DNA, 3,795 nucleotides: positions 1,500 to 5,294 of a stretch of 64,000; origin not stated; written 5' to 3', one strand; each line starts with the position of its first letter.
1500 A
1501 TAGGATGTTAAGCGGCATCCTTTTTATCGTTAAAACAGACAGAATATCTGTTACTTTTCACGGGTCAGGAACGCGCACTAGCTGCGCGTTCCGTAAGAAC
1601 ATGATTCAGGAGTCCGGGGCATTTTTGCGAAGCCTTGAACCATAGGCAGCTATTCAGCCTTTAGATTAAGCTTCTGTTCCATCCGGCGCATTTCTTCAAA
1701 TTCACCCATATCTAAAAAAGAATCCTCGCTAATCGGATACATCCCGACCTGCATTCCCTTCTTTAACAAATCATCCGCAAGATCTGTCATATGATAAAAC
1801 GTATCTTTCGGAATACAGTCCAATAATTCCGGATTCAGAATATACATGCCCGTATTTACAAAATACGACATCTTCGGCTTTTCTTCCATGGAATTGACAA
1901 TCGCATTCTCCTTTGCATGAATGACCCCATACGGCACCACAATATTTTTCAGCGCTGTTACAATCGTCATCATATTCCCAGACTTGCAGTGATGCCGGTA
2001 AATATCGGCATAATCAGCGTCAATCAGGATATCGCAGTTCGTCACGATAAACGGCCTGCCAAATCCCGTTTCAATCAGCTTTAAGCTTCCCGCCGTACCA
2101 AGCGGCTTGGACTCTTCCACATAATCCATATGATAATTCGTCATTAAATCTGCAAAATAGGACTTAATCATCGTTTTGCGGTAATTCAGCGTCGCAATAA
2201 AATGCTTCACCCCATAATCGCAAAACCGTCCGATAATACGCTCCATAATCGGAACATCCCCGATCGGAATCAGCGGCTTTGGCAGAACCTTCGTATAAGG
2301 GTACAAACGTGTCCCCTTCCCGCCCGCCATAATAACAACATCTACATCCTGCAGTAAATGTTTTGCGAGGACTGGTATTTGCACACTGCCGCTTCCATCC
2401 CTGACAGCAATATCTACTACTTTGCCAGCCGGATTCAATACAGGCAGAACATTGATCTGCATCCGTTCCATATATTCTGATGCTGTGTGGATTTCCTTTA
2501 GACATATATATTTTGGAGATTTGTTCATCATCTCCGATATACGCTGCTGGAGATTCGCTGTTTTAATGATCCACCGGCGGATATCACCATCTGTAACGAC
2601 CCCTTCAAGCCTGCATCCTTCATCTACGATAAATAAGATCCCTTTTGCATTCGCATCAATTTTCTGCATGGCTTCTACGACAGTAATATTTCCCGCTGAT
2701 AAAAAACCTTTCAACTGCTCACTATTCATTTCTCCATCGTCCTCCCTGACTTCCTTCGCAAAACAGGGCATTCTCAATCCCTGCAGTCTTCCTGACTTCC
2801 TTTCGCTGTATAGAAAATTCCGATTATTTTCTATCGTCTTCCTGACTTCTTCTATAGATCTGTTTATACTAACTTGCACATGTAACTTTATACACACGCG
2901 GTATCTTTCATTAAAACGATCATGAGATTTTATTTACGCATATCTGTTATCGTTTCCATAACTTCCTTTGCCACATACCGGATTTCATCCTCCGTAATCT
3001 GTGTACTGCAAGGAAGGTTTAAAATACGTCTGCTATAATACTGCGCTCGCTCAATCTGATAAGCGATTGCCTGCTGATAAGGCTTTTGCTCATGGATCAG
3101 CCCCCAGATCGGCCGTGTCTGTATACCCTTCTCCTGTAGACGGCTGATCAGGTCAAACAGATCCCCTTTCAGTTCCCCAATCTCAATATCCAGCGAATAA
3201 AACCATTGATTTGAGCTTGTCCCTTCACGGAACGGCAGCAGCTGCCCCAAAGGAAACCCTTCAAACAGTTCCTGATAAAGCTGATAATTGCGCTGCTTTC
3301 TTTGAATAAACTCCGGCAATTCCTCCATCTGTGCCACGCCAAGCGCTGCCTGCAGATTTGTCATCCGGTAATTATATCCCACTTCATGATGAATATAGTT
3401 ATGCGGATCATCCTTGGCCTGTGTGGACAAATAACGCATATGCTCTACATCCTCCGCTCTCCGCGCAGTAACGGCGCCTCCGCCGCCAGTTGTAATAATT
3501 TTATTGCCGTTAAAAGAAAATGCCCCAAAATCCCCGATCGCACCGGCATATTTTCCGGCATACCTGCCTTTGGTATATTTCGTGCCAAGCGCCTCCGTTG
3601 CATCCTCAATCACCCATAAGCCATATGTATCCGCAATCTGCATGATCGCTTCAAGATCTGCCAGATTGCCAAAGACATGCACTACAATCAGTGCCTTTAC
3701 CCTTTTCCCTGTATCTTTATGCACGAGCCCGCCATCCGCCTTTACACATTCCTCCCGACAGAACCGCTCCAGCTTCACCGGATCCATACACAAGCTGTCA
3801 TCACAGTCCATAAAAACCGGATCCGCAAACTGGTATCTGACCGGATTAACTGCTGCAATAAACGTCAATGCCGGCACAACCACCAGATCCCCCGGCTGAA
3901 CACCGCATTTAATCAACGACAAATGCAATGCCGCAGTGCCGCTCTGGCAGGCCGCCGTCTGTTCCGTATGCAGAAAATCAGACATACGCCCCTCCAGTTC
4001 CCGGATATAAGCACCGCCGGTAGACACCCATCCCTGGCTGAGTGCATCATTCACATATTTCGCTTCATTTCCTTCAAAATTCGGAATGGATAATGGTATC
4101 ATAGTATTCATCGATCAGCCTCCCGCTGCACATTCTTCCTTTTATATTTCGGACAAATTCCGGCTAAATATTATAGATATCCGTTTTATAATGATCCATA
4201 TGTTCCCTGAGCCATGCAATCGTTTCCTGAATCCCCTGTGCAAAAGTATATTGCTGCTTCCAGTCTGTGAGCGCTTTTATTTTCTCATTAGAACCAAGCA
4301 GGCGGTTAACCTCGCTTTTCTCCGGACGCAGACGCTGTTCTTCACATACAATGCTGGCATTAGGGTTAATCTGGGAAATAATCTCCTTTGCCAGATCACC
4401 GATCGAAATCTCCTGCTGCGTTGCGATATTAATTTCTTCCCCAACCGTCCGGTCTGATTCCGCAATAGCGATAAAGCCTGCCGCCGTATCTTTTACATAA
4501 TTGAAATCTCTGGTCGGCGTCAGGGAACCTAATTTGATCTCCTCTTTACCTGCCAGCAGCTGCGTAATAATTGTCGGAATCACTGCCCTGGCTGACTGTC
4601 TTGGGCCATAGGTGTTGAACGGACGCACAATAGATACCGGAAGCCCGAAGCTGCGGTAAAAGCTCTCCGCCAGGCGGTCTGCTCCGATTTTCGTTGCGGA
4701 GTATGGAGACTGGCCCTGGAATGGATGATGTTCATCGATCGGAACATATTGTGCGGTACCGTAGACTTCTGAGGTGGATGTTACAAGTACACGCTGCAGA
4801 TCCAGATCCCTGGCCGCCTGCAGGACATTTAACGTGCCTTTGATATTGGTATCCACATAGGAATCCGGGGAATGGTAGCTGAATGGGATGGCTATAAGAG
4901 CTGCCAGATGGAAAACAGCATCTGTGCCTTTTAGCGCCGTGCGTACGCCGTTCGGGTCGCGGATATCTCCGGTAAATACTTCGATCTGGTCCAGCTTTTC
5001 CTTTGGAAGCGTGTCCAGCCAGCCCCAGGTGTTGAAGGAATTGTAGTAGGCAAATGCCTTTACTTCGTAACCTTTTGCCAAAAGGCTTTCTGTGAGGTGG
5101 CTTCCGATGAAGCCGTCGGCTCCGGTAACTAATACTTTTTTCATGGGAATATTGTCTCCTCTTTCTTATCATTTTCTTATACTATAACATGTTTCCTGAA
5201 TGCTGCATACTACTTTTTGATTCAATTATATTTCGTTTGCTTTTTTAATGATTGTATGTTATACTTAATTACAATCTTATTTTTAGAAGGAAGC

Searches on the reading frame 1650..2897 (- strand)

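Call 21: search_protein_families(library=pfam, proteins=[window:1650-2897:-], max_evalue=0.001)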
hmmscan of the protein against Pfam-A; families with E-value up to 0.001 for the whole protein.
window:1650-2897:- (415 aa): 3 families
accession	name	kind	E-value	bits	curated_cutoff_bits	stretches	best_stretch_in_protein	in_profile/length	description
PF00483.29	NTP_transferase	-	4.7e-33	115.2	21.2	1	188-409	3-241/245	Nucleotidyl transferase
PF12804.13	NTP_transf_3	-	2.8e-08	34.6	27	1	187-322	1-130/160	MobA-like NTP transferase domain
PF00571.33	CBS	-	1.2e-07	32.4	24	1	70-111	15-56/57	CBS domain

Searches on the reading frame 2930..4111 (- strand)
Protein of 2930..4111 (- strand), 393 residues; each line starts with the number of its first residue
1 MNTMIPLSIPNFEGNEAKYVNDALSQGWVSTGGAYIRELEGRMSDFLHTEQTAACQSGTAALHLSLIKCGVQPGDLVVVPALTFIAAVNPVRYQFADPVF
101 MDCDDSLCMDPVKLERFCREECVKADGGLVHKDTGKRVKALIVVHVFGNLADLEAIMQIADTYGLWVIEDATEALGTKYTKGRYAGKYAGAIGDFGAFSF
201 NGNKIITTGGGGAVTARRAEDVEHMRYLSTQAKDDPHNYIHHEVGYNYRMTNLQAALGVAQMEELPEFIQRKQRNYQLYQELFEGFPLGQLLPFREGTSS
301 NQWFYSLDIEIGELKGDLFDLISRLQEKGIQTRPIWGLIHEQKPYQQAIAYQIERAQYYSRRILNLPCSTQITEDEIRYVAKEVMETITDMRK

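Call 21: search_protein_families(library=pfam, proteins=[window:2930-4111:-], max_evalue=0.001)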
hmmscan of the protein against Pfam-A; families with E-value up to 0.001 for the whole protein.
window:2930-4111:- (393 aa): 2 families
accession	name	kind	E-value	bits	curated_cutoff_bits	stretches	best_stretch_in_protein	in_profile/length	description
PF01041.23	DegT_DnrJ_EryC1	-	1.7e-90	304.3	19.8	1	14-384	5-359/360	DegT/DnrJ/EryC1/StrS aminotransferase family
PF00155.27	Aminotran_1_2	-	4.3e-05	23.3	19.7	1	36-170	44-185/361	Aminotransferase class I and II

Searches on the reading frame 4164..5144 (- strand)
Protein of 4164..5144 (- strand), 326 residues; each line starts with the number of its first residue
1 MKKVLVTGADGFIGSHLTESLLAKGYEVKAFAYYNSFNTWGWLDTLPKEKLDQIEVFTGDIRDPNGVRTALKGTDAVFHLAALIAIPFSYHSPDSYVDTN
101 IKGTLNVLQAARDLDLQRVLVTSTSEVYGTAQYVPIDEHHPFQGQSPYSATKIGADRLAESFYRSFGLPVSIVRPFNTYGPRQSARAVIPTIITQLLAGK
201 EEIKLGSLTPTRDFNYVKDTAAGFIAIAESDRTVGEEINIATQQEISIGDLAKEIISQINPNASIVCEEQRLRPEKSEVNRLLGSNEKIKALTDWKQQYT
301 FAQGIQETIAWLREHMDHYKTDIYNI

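Call 21: search_protein_families(library=pfam, proteins=[window:4164-5144:-], max_evalue=0.001)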
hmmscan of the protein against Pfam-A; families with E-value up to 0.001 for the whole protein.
window:4164-5144:- (326 aa): 9 families
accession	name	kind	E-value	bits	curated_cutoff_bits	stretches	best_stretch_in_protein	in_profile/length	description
PF16363.11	GDP_Man_Dehyd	-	2.1e-75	254.7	27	1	5-308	1-332/332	GDP-mannose 4,6 dehydratase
PF01370.27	Epimerase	-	3.2e-58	197.4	20.9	1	4-241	1-240/240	NAD dependent epimerase/dehydratase family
PF01073.25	3Beta_HSD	-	2.1e-22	79.9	22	1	5-225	1-226/280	3-beta hydroxysteroid dehydrogenase/isomerase family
PF02719.21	Polysacc_synt_2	-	5.9e-19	68.8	20.2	1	4-290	1-281/293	Polysaccharide biosynthesis protein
PF07993.18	NAD_binding_4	-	2.9e-15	56.5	20.1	1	6-181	1-210/258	Male sterility protein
PF13460.12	NAD_binding_10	-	5.8e-13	49.6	27.2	1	8-176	1-144/184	NAD(P)H-binding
PF04321.23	RmlD_sub_bind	-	5.2e-10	39.3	27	1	3-277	2-243/287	RmlD substrate binding domain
PF00106.31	adh_short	-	8e-08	32.4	26.6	1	2-162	1-163/195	short chain dehydrogenase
PF05368.20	NmrA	-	4.3e-06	27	27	1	2-118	3-101/298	NmrA-like family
